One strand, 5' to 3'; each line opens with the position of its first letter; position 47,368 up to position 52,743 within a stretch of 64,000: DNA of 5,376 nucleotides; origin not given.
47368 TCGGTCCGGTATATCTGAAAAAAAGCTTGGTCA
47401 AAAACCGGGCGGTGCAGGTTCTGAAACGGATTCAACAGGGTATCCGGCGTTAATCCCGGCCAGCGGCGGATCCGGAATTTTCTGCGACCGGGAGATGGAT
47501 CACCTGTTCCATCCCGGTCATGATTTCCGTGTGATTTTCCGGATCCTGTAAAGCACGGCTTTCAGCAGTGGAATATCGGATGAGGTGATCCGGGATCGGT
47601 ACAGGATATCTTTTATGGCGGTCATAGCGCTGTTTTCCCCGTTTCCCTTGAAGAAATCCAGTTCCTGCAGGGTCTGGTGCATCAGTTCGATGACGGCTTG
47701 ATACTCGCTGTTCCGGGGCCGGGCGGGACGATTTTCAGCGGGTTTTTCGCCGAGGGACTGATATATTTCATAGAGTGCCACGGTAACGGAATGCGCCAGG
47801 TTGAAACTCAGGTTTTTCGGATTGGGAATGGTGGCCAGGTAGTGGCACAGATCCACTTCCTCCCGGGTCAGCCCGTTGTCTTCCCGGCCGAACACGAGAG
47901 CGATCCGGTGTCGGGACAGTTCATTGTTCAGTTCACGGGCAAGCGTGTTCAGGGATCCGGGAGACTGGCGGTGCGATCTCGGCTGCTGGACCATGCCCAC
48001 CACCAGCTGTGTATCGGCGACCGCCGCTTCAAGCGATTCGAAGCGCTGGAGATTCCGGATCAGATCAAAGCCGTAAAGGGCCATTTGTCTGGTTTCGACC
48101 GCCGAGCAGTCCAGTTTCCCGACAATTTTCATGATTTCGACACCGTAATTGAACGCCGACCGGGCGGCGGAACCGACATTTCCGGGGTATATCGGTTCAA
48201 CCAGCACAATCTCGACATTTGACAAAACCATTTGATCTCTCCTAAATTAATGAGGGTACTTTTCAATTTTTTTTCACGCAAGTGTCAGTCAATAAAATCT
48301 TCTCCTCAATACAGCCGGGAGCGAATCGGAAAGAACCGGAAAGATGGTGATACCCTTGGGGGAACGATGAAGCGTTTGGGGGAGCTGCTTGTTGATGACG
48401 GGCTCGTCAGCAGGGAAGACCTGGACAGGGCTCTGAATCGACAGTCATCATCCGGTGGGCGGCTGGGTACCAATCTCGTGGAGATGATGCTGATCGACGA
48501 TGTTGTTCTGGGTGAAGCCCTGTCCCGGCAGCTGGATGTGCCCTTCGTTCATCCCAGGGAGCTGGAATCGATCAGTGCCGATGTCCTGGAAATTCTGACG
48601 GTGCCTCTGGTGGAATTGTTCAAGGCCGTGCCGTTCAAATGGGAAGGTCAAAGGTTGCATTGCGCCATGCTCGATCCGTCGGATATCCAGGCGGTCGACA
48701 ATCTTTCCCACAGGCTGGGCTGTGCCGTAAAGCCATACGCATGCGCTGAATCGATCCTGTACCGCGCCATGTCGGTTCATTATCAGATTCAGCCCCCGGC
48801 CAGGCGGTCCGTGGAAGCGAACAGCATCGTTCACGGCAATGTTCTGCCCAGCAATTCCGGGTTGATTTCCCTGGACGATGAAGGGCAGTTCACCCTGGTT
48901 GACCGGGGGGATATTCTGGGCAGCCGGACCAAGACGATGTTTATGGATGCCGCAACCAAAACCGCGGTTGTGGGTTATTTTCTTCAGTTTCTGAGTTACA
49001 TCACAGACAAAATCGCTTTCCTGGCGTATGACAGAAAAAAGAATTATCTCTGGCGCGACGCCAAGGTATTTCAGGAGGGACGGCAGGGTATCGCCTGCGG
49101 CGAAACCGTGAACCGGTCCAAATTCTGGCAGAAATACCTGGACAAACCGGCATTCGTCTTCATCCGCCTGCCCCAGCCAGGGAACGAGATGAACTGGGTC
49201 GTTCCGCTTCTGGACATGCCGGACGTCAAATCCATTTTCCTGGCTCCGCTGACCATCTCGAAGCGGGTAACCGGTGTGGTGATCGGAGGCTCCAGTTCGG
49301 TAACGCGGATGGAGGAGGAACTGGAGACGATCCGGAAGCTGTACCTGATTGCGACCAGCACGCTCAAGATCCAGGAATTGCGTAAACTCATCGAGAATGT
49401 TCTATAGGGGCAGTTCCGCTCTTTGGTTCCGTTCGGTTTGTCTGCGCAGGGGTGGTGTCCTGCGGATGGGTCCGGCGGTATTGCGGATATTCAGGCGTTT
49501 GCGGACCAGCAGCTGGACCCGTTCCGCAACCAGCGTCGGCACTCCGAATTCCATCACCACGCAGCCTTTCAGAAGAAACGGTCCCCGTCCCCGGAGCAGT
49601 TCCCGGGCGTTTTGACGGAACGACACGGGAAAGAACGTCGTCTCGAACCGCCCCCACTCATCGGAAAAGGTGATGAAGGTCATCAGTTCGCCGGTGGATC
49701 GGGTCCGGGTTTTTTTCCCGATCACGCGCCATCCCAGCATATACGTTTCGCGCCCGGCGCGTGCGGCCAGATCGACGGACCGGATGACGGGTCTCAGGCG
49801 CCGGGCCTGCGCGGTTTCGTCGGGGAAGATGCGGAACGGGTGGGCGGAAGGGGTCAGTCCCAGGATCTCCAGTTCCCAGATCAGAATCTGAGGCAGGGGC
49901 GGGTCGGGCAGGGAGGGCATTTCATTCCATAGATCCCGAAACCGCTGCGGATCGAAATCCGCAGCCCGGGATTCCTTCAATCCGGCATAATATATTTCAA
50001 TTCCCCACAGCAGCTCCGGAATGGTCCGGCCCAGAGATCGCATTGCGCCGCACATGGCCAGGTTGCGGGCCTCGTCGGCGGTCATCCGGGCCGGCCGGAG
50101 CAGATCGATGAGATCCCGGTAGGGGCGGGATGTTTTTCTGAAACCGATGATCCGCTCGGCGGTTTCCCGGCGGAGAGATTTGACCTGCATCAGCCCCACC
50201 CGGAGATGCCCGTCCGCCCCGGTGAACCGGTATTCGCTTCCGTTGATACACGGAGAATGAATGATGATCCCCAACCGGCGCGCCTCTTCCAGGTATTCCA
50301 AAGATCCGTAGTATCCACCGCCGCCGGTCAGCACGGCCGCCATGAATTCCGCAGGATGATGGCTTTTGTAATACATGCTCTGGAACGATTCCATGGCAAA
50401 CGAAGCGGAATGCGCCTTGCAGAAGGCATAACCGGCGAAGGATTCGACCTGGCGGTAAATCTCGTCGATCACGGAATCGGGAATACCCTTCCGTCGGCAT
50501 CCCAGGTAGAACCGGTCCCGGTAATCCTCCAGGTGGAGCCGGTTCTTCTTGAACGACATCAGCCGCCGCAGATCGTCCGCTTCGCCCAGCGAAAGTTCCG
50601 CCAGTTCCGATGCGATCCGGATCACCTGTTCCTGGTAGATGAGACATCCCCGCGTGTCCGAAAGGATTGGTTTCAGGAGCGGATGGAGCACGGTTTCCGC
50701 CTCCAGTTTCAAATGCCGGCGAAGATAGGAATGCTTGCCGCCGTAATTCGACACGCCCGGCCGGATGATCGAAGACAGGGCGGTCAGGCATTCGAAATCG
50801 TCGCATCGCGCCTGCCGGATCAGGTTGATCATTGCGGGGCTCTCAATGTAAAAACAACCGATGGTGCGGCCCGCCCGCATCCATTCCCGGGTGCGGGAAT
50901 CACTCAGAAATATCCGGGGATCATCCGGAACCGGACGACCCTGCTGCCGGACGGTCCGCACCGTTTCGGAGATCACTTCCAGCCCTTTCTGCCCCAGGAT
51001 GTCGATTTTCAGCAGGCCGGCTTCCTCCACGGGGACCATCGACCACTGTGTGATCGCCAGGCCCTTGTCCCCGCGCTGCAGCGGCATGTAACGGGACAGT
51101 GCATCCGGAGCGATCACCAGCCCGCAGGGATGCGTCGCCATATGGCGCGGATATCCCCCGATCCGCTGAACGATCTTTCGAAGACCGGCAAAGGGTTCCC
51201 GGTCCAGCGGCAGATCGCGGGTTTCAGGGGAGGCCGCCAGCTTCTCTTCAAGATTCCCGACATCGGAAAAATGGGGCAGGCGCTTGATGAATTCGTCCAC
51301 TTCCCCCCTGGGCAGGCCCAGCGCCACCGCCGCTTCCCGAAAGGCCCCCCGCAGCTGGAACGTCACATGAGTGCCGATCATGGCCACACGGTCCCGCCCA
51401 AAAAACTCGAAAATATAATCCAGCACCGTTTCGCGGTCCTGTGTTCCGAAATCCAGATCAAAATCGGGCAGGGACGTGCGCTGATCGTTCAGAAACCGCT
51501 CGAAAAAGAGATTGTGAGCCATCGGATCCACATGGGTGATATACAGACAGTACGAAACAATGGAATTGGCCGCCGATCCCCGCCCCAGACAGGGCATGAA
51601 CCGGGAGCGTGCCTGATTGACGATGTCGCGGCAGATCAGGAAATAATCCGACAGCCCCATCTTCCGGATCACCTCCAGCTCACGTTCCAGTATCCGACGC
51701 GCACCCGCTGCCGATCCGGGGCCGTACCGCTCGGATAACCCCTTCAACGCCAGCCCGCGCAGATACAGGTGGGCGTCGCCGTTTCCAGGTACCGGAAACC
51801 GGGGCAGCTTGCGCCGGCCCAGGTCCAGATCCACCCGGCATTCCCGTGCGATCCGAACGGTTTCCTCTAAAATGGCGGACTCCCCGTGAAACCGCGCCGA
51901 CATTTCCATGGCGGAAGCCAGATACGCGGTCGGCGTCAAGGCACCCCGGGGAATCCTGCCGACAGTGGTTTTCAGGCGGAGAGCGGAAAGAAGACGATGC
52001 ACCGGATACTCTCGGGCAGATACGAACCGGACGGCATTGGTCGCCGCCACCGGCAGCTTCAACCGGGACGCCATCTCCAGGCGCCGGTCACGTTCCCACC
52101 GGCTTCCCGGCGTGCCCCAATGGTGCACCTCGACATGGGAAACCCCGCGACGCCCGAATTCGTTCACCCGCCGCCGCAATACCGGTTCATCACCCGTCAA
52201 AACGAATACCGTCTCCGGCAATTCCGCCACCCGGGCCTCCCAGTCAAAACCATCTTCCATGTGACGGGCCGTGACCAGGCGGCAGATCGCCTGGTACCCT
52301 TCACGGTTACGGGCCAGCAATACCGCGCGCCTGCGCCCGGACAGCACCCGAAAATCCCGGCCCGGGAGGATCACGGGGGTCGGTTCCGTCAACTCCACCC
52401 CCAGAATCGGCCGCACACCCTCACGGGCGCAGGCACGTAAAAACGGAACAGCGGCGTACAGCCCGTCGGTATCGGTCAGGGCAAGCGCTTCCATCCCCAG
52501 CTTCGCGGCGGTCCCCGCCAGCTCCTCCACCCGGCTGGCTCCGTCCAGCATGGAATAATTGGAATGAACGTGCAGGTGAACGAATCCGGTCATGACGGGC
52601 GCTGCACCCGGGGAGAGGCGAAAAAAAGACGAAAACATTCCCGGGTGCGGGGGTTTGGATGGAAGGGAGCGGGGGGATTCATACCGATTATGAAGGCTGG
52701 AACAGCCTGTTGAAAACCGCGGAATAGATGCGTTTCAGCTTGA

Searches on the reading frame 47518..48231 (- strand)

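Call 4: search_protein_families(library=pfam, proteins=[window:47518-48231:-])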
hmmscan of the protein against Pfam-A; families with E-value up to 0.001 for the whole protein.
window:47518-48231:- (237 aa): 1 family
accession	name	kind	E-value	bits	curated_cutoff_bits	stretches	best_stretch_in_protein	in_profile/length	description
PF00588.24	SpoU_methylase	-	5.4e-20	72.4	29.7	1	6-154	2-142/142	SpoU rRNA Methylase family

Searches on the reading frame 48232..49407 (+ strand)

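Call 4: search_protein_families(library=pfam, proteins=[window:48232-49407:+])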
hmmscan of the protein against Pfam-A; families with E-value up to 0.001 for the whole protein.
window:48232-49407:+ (391 aa): 1 family
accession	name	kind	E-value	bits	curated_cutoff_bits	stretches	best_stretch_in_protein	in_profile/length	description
PF05157.20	MshEN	-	1.6e-10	41.2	23.1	1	101-187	1-87/90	MshEN domain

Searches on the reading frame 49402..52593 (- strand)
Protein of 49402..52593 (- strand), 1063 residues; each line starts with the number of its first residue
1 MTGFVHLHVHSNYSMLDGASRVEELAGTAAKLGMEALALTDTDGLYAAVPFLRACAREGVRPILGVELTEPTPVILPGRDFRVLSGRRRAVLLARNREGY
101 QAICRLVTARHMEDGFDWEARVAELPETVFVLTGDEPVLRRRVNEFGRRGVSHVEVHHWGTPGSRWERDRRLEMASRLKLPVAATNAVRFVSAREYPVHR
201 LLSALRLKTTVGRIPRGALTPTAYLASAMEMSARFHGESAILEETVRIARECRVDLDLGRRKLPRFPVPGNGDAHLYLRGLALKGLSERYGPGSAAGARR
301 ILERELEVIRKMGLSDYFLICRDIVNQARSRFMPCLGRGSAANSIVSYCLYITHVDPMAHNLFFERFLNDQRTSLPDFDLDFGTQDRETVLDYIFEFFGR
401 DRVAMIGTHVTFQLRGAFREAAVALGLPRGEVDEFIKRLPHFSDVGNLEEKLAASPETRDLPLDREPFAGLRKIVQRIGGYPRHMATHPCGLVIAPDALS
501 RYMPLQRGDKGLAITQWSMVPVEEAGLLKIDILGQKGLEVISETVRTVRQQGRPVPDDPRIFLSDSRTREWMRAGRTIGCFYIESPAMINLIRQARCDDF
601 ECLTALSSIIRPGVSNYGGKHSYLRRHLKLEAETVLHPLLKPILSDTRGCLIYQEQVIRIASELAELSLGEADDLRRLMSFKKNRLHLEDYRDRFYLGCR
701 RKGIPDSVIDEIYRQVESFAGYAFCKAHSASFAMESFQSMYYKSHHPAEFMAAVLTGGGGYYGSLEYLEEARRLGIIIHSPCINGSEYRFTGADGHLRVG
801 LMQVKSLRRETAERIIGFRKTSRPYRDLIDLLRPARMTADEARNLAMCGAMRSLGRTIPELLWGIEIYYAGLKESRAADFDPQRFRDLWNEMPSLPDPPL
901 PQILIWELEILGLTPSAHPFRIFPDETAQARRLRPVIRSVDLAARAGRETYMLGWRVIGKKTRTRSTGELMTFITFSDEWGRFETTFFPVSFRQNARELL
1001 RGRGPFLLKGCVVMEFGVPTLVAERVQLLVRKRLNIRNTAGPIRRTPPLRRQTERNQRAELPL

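Call 4: search_protein_families(library=pfam, proteins=[window:49402-52593:-])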
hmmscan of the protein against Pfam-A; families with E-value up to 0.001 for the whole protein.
window:49402-52593:- (1063 aa): 4 families
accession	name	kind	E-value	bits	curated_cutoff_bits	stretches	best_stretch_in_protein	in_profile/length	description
PF07733.18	DNA_pol3_alpha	-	2.2e-73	247.5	23.9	1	277-534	2-260/260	Bacterial DNA polymerase III alpha NTPase domain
PF17657.6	DNA_pol3_finger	-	4.8e-32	111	22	1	538-702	2-165/166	Bacterial DNA polymerase III alpha subunit finger domain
PF02811.25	PHP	-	6.6e-28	98.5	26.4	1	6-122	1-106/164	PHP domain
PF14579.12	HHH_6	-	3.3e-16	59.7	25.6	1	775-856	1-85/90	Helix-hairpin-helix motif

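Call 38: search_protein_families(library=ncbifam, proteins=[window:49402-52593:-])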
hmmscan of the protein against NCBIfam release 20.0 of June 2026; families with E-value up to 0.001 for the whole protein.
window:49402-52593:- (1063 aa): 15 families
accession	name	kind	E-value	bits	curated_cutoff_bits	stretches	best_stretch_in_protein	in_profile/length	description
NF004226.0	PRK05673.1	equivalog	3.9e-203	677.4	1002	2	153-1031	172-1064/1146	DNA polymerase III subunit alpha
NF005298.0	PRK06826.1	equivalog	3.2e-196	654.3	1260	2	153-1031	173-1074/1151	DNA polymerase III subunit alpha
TIGR00594.1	polc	superfamily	2.2e-191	638.4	434.35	2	153-988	167-1022/1022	DNA polymerase III subunit alpha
NF004225.0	PRK05672.1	subfamily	2.2e-183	612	939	1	2-1031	4-1034/1047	error-prone DNA polymerase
NF005377.0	PRK06920.1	equivalog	1.8e-166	555.9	1806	2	168-1002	173-997/1108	DNA polymerase III subunit alpha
NF005617.0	PRK07374.1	equivalog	4.6e-140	468.6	1653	2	154-854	175-893/1170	DNA polymerase III subunit alpha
NF005582.0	PRK07279.1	equivalog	5.2e-128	428.6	1279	1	4-832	2-779/1033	DNA polymerase III subunit alpha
NF005516.0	PRK07135.1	equivalog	2.7e-125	419.7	1084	2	238-837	192-792/974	DNA polymerase III DnaE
NF004550.0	PRK05898.1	equivalog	5.6e-107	359.1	1182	2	183-835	138-790/971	DNA polymerase III subunit alpha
NF007079.0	PRK09532.1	equivalog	4e-106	356.2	1525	2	162-725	181-777/876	DNA polymerase III subunit alpha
NF001688.0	PRK00448.1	equivalog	6.5e-26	90.2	873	2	5-68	339-402/1445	PolC-type DNA polymerase III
TIGR01405.1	polC_Gram_pos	equivalog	5.3e-21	74.1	1043.45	1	5-69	105-169/1211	DNA polymerase III subunit alpha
NF005616.0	PRK07373.1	equivalog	2.8e-19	69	646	1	720-1002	34-333/449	DNA polymerase III subunit alpha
NF041577.1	nside_bi_sphtase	equivalog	0.00014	21.1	400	1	5-68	4-65/276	3',5'-nucleoside bisphosphate phosphatase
NF005928.0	PRK07945.1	equivalog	0.00043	19.7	250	1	7-42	102-135/337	PHP domain-containing protein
